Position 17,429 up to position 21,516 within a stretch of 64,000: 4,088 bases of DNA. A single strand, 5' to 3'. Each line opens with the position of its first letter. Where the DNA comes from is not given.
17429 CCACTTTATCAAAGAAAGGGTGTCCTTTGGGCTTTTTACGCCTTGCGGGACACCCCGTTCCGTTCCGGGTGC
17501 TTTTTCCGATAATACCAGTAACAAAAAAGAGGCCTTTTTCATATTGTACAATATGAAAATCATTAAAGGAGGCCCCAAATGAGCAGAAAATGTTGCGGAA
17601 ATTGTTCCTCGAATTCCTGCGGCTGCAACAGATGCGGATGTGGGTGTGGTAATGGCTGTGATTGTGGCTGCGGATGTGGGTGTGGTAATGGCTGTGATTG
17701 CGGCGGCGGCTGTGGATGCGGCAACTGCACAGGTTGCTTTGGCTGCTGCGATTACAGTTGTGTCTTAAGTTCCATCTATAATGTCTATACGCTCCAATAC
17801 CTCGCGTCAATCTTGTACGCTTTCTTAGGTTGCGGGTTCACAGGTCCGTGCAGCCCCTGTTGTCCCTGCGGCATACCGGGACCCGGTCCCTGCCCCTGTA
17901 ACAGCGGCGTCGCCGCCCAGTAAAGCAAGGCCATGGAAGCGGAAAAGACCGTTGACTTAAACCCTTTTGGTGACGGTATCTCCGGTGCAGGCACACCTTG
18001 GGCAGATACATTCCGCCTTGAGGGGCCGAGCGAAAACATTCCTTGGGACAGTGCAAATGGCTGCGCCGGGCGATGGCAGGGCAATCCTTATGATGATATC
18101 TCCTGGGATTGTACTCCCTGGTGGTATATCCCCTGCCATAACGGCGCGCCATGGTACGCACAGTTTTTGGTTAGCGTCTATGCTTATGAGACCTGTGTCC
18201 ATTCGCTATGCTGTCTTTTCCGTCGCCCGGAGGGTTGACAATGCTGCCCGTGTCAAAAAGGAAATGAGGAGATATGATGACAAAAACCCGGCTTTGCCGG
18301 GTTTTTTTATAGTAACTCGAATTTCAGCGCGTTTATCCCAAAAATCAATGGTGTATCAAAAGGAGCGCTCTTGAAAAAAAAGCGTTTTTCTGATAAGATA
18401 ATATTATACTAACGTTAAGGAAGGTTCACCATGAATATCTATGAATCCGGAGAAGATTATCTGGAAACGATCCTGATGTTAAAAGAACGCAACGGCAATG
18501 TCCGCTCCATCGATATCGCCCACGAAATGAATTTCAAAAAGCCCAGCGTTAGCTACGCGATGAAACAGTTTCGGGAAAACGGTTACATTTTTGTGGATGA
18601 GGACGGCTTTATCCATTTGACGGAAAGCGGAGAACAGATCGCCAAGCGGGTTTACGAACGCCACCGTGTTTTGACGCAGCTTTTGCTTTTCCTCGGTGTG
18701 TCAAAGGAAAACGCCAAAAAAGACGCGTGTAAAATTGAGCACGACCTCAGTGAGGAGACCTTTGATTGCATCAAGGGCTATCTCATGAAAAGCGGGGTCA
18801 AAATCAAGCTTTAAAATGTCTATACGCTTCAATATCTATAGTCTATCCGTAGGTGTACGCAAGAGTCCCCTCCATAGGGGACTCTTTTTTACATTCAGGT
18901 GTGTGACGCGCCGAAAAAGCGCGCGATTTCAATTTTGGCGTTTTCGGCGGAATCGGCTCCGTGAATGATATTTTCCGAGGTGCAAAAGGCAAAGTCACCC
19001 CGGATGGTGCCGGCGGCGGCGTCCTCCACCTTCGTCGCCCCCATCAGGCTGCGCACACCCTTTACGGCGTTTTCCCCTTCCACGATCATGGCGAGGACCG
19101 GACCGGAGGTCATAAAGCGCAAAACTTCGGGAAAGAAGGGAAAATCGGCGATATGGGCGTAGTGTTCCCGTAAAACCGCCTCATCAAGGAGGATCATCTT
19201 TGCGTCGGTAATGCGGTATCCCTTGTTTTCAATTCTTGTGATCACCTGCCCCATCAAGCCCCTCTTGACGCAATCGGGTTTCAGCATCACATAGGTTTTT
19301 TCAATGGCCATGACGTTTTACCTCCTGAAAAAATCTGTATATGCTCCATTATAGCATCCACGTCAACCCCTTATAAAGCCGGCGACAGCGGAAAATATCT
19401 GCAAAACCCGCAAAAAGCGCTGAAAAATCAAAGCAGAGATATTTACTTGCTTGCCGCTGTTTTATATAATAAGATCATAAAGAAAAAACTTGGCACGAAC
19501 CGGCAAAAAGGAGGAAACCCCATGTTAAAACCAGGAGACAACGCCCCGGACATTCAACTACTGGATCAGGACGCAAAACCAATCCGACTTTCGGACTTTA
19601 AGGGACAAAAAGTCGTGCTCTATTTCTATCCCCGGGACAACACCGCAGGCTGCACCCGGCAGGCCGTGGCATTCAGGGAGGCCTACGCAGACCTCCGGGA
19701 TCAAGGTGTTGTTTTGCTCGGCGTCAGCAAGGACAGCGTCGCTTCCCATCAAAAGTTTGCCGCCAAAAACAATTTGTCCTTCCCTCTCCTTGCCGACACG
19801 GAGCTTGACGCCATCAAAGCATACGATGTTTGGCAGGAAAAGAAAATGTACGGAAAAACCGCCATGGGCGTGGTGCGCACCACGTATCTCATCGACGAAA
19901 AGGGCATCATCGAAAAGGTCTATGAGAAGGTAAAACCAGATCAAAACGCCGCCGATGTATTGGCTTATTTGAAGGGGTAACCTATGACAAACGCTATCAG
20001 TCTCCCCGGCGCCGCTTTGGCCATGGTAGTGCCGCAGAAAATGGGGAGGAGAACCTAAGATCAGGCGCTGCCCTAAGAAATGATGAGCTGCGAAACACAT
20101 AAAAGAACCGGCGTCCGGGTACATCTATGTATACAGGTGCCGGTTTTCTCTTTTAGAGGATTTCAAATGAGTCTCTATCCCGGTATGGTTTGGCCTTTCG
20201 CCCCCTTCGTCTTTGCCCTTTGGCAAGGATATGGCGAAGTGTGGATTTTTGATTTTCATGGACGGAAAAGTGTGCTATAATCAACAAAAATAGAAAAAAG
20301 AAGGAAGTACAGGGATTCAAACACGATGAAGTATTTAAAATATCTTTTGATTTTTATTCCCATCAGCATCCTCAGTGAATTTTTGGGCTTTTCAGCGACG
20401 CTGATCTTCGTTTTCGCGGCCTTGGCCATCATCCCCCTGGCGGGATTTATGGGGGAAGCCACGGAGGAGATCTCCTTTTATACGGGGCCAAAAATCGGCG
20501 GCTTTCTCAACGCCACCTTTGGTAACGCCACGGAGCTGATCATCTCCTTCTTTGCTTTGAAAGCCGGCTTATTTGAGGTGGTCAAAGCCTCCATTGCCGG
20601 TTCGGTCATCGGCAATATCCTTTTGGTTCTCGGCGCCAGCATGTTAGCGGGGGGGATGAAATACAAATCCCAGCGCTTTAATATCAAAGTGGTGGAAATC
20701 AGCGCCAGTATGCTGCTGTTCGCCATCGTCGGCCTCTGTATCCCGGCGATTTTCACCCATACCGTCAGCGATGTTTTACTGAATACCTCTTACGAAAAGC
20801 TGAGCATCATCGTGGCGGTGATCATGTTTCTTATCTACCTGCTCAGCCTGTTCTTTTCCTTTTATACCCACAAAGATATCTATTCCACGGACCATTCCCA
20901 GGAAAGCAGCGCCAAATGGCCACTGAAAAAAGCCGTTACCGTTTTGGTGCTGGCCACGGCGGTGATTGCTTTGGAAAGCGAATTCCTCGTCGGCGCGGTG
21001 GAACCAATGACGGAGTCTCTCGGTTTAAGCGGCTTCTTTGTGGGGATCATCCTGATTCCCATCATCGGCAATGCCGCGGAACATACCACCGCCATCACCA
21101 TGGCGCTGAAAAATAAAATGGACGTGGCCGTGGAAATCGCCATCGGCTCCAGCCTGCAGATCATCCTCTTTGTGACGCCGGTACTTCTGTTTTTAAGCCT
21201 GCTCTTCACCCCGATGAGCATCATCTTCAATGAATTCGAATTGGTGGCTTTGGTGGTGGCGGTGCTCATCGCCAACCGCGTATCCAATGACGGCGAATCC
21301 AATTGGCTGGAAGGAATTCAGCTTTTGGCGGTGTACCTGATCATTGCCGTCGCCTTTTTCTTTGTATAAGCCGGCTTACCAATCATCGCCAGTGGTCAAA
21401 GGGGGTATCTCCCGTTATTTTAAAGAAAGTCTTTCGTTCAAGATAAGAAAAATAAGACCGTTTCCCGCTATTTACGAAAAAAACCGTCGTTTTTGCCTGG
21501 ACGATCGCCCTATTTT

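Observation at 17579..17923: Highly cysteine- and glycine-rich repeat protein expressed from a strong RBS, next to a DtxR/MntR-family regulator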

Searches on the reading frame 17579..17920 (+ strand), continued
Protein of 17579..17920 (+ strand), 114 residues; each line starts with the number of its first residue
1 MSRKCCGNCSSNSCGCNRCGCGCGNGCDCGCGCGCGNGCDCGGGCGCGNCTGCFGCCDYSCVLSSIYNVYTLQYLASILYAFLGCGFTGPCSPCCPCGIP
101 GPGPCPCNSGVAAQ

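Call 50: find_homologous_proteins(query=L018:2699-4213:-, max_evalue=1e-50)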
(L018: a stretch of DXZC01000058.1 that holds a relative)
Query L018:2699-4213:- (504 aa): 4493 proteins with E <= 1e-50 among 8000 candidates; the best 120 are listed.
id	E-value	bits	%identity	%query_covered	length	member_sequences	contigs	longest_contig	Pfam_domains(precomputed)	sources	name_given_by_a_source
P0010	8.2e-240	815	100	72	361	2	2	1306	PF07508.20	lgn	-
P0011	1.8e-146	507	48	99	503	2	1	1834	PF07508.20,PF00239.27,PF13408.13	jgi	jgi:DNA invertase Pin-like site-specific DNA recombinase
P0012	4.8e-134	466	46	99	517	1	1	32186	PF07508.20,PF00239.27,PF13408.13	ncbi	-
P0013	3.2e-131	457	45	99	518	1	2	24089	PF07508.20,PF00239.27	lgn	-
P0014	6.3e-129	449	44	99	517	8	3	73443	PF07508.20,PF00239.27,PF13408.13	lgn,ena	-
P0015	1.4e-128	448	44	99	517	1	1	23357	PF07508.20,PF00239.27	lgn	-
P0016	5.9e-127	442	45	100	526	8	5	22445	PF07508.20,PF00239.27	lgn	-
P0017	1.3e-126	441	45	99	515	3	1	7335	PF07508.20,PF00239.27,PF13408.13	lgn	-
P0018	1.4e-126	441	45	99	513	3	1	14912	PF07508.20,PF00239.27,PF13408.13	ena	-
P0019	1.7e-126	441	44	100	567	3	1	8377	PF07508.20,PF00239.27,PF13408.13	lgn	-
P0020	2.1e-126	441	44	100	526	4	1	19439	PF07508.20,PF00239.27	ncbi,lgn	ncbi:Recombinase [anaerobic digester metagenome]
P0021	4.7e-126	439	45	99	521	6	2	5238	PF07508.20,PF00239.27,PF13408.13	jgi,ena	-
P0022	2.3e-125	437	45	99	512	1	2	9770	PF07508.20,PF00239.27,PF13408.13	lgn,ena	-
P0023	3.6e-125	437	44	99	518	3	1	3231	PF07508.20,PF00239.27,PF13408.13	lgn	-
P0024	9.8e-125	435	45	99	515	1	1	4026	PF07508.20,PF00239.27,PF13408.13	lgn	-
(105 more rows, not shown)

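Call 53: search_solved_structures(query=window:17579-17920:+, max_evalue=1)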
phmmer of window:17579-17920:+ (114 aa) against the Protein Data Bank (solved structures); distinct sequences matched with E-value up to 1: 11.
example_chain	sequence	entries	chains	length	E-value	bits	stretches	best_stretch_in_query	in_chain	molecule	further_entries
6trp_A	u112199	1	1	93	0.0049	20.3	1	12-75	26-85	Peptide synthetase XpsB,Peptide synthetase XpsB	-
9ii5_A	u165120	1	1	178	0.086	16.2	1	57-99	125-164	E3 ubiquitin-protein ligase TRIM21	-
9qba_A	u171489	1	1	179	0.088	16.2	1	57-99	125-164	E3 ubiquitin-protein ligase TRIM21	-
9ek5_A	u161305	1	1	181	0.09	16.2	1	57-99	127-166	E3 ubiquitin-protein ligase TRIM21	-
32ql_A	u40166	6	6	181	0.09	16.2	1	57-99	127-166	E3 ubiquitin-protein ligase TRIM21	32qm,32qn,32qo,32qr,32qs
2iwg_B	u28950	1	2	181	0.09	16.2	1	57-99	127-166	52 KDA RO PROTEIN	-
9m3n_A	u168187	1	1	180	0.091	16.2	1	57-99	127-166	E3 ubiquitin-protein ligase TRIM21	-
9pll_B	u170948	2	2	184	0.093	16.1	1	57-99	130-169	E3 ubiquitin-protein ligase TRIM21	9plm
8y58_A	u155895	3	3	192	0.1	16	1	57-100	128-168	E3 ubiquitin-protein ligase TRIM21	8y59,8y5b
32qp_A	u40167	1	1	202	0.11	15.9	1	57-99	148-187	E3 ubiquitin-protein ligase TRIM21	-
9q9o_B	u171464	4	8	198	0.11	15.9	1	57-100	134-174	E3 ubiquitin-protein ligase TRIM21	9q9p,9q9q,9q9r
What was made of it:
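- Tried and rejected: The PDB sequence search gave only chance hits (call 53).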

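Call 64: search_protein_families(library=pfam, alignment_id=A1, max_evalue=0.1)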
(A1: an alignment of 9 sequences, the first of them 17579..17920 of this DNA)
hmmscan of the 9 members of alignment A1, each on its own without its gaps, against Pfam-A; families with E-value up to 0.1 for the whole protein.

A. member 1, window:17579-17920:+ (114 aa): 1 family
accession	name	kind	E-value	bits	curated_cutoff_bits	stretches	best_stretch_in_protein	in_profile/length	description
PF22807.2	TrAA12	-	0.009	14.8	30.9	1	17-82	396-460/463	TrAA12-like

B. families by the number of members that match (of 9 scanned): 1 family
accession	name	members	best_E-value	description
PF22807.2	TrAA12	1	0.009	TrAA12-like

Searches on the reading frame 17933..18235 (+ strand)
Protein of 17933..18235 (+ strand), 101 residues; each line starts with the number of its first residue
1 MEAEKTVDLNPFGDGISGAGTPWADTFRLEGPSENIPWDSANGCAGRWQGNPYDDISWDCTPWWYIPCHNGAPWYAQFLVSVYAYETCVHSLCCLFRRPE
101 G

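Call 3: search_protein_families(library=pfam, proteins=[window:17933-18235:+], max_evalue=1)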
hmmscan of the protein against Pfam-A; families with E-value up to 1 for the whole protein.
window:17933-18235:+ (101 aa): 0 families

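Call 4: search_protein_families(library=ncbifam, proteins=[window:17933-18235:+], max_evalue=1)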
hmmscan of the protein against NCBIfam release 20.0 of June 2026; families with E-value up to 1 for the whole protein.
window:17933-18235:+ (101 aa): 0 families

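Call 49: find_homologous_proteins(query=window:17933-18235:+)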
Query window:17933-18235:+ (101 aa): 1 proteins with E <= 0.001 among 1 candidates.
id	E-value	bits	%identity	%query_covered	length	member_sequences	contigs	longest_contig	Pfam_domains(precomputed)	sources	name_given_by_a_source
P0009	3.7e-47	177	77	100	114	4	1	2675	-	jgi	jgi:hypothetical protein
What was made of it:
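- Tried and rejected: The search found 1 cluster, unannotated (call 49).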

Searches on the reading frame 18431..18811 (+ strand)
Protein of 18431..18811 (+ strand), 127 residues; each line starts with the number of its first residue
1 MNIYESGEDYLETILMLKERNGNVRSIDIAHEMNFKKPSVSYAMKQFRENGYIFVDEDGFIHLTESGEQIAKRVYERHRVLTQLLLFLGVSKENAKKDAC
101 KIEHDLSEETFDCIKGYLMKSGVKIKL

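Call 3: search_protein_families(library=pfam, proteins=[window:18431-18811:+], max_evalue=1)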
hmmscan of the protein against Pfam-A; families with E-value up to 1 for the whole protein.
window:18431-18811:+ (127 aa): 13 families
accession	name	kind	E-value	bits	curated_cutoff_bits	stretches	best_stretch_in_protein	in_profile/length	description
PF02742.21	Fe_dep_repr_C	-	1.4e-15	57.5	27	1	64-118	1-56/70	Iron dependent repressor, metal binding and dimerisation domain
PF01325.25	Fe_dep_repress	-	1.5e-11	44.7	26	1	5-55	4-54/60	Iron dependent repressor, N-terminal DNA binding domain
PF01047.28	MarR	-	0.0082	16.5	24.6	1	14-53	8-47/59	MarR family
PF12802.13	MarR_2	-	0.0094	16.5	27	1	19-55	15-52/61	MarR family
PF24034.1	DUF7343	-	0.011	16.1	27.6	1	13-53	8-48/62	Domain of unknown function (DUF7343)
PF06108.18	DUF952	-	0.033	14.5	23.7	1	55-116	21-80/90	Protein of unknown function (DUF952)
PF13412.12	HTH_24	-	0.033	14.2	21.9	1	20-53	14-47/48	Winged helix-turn-helix DNA-binding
PF13463.12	HTH_27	-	0.04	14.6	22.2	1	18-67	13-68/68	Winged helix DNA-binding domain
PF13545.12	HTH_Crp_2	-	0.045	14.1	27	1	27-54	26-53/70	Crp-like helix-turn-helix domain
PF24409.1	wHTH-PRTase_assc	-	0.049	14.1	27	1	15-83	2-67/83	wHTH-PRTase associated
PF25213.1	HVO_A0261_N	-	0.073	13.4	35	1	21-75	22-75/86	HVO_A0261 N-terminal domain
PF02082.26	Rrf2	-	0.11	13.1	30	1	13-53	11-53/132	Iron-dependent Transcriptional regulator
PF09681.16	Phage_rep_org_N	-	0.12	12.8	23.3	1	15-81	46-111/121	N-terminal phage replisome organiser (Phage_rep_org_N)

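Call 4: search_protein_families(library=ncbifam, proteins=[window:18431-18811:+], max_evalue=1)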
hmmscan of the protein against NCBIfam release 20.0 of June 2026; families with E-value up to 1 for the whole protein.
window:18431-18811:+ (127 aa): 14 families
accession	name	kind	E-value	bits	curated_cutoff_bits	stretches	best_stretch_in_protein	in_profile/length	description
NF008273.0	PRK11050.1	equivalog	1.2e-26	93.3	153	1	8-121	39-152/156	manganese-binding transcriptional regulator MntR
NF003025.0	PRK03902.1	equivalog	3.4e-21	75.8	138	1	5-116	4-115/142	transcriptional regulator MntR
NF053665.1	TransRegDtxRActin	equivalog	3.8e-12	46.2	290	1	5-110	6-112/233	iron-dependent transcriptional repressor DtxR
NF047407.1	TransRegMntRTherm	equivalog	8.1e-12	45.3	350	1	4-118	7-128/227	manganese-dependent transcriptional regulator MntR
NF053756.1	MreA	equivalog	0.00011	22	100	1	14-57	23-65/110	MreA family transcriptional regulator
NF003210.0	PRK04172.1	equivalog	0.00025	20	350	1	14-123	11-117/496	phenylalanine--tRNA ligase subunit alpha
NF040939.2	trans_reg_lrs14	equivalog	0.00059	19.8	90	1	4-53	17-66/103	Lrs14 family HTH-type transcriptional regulator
NF046008.1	ICE_MAGa4850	equivalog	0.00082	19.5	55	1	14-65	53-103/233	MAGa4850 family ICE element protein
NF041413.1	ArsR_Rv2640c_fam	equivalog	0.0093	16.4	155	1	15-60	50-95/118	Rv2640c family ArsR-like transcriptional regulator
NF053609.1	Sul12a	equivalog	0.038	14.2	150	1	14-74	11-70/103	Sul12a family chromatin-organizing protein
NF045707.1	Dbac_1936_reg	equivalog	0.072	13.1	115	1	8-85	17-93/99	ArsR/SmtB-type metalloregulator TsoR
NF045919.1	HphnlacHdxRed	equivalog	0.072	12.2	340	1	14-78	217-280/309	p-hydroxyphenylacetate 3-hydroxylase reductase component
NF053881.1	TransRegDeoRBac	equivalog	0.089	12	420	1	27-87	24-81/311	DNA-binding transcriptional repressor DeoR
NF033789.1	repress_SdpR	subfamily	0.095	12.6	100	1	16-54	16-52/79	autorepressor SdpR family transcription factor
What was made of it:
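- Checked: The DtxR/MntR-family gene at 18431-18814 is confirmed: Pfam Fe_dep_repress and Fe_dep_repr_C hits, best NCBIfam hits MntR, below the equivalog cut-offs (calls 3, 4).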

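Call 26: find_encoding_contigs(protein=window:18431-18811:+, flank=10000, max_places=4)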
Protein window:18431-18811:+ (127 aa): no gene with exactly this product is on record in the collection.

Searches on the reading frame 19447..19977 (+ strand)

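Call 34: search_protein_families(library=pfam, proteins=[window:19447-19977:+], max_evalue=0.001)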
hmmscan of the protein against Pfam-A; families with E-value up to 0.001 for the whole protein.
window:19447-19977:+ (177 aa): 3 families
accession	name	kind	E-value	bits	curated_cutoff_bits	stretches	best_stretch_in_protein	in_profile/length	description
PF00578.27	AhpC-TSA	-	1.2e-40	138.7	26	1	29-157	1-123/124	AhpC/TSA family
PF08534.16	Redoxin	-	2e-23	83.2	26.6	1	28-171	1-147/148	Redoxin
PF13911.12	AhpC-TSA_2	-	0.0005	20.9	27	1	78-133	4-59/114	AhpC/TSA antioxidant enzyme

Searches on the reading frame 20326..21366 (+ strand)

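Call 34: search_protein_families(library=pfam, proteins=[window:20326-21366:+], max_evalue=0.001)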
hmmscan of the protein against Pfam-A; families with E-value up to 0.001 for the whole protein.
window:20326-21366:+ (347 aa): 1 family
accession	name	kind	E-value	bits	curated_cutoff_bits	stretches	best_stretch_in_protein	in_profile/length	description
PF01699.29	Na_Ca_ex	-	3.4e-38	131.4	24.9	2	203-345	2-150/151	Sodium/calcium exchanger protein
